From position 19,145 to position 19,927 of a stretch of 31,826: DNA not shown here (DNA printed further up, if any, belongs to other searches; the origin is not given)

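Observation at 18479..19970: A 1.5-kb unit bounded by 30-bp TIRs, carrying an unidentified ORF pair and looking like an uncharacterised DNA transposon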

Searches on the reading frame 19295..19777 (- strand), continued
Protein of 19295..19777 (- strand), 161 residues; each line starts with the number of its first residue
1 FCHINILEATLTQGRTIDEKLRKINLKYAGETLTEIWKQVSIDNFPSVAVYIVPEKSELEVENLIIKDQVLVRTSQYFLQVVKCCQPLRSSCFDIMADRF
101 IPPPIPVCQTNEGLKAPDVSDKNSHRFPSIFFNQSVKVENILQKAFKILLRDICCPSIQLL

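Call 81: search_protein_families(library=ncbifam, proteins=[P0125, P0136, P0087, P0114, P0152, P0057, P0084, P0035, P0027, P0161], max_evalue=0.01)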
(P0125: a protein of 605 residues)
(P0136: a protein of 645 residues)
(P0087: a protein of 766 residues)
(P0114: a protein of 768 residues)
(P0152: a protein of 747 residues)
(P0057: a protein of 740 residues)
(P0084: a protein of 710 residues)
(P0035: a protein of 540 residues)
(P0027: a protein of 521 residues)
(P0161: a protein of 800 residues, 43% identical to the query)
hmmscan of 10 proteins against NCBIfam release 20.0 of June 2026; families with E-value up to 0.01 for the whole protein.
P0125 (605 aa): 1 family
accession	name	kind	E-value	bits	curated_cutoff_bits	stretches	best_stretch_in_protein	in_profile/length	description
NF033519.0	transpos_ISAzo13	equivalog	5.4e-10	38.9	200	1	34-216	53-215/387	ISAzo13 family transposase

P0136 (645 aa): 1 family
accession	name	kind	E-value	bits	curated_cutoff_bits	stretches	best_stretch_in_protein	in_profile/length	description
NF033519.0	transpos_ISAzo13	equivalog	1.7e-11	43.8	200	1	58-259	35-215/387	ISAzo13 family transposase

P0087 (766 aa): 0 families

P0114 (768 aa): 1 family
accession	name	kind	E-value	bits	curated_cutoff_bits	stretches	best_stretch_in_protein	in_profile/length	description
NF033519.0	transpos_ISAzo13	equivalog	0.0046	16.1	200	0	191-263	59-129/387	ISAzo13 family transposase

P0152 (747 aa): 1 family
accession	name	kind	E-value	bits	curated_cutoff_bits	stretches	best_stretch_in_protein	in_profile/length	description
NF033519.0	transpos_ISAzo13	equivalog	0.0029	16.7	200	0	204-345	60-183/387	ISAzo13 family transposase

P0057 (740 aa): 0 families

P0084 (710 aa): 2 families
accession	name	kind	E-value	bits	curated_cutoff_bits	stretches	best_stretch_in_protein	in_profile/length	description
NF033519.0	transpos_ISAzo13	equivalog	0.00025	20.2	200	1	156-236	50-124/387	ISAzo13 family transposase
NF033847.1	MCP_Sipho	equivalog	0.0089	15.2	75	0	94-166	4-76/549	major capsid protein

P0035 (540 aa): 0 families

P0027 (521 aa): 0 families

P0161 (800 aa): 1 family
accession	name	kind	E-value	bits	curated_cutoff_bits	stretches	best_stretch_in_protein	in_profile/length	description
NF033519.0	transpos_ISAzo13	equivalog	1.3e-06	27.7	200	1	456-566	263-378/387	ISAzo13 family transposase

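Call 89: search_dna_similar(query=P0136, collection=plasmids, mode=protein, max_evalue=1, max_rows=15)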
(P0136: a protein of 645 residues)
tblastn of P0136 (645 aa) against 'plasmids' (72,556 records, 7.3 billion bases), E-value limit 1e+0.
No match.

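Call 90: find_encoding_contigs(protein=P0164, flank=3000, max_places=3)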
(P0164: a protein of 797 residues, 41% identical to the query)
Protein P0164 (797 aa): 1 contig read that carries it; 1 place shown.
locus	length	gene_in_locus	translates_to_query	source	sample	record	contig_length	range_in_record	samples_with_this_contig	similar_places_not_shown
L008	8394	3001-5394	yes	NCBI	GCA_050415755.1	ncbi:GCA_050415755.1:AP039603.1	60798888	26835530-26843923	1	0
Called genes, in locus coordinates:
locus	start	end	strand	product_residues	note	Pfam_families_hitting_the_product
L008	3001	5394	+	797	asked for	-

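Call 91: find_encoding_contigs(protein=P0171, flank=3000, max_places=3)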
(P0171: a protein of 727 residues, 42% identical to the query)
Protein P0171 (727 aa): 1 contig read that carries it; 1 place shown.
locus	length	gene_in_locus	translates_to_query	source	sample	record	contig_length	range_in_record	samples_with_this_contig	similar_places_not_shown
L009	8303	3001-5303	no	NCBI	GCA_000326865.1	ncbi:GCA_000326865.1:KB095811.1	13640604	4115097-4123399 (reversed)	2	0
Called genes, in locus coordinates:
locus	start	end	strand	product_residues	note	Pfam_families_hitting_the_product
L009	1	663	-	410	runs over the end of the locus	PF01773:Nucleos_tra2_N, PF07670:Gate, PF07662:Nucleos_tra2_C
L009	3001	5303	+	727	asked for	-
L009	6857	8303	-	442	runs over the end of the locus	PF01773:Nucleos_tra2_N, PF07670:Gate, PF07662:Nucleos_tra2_C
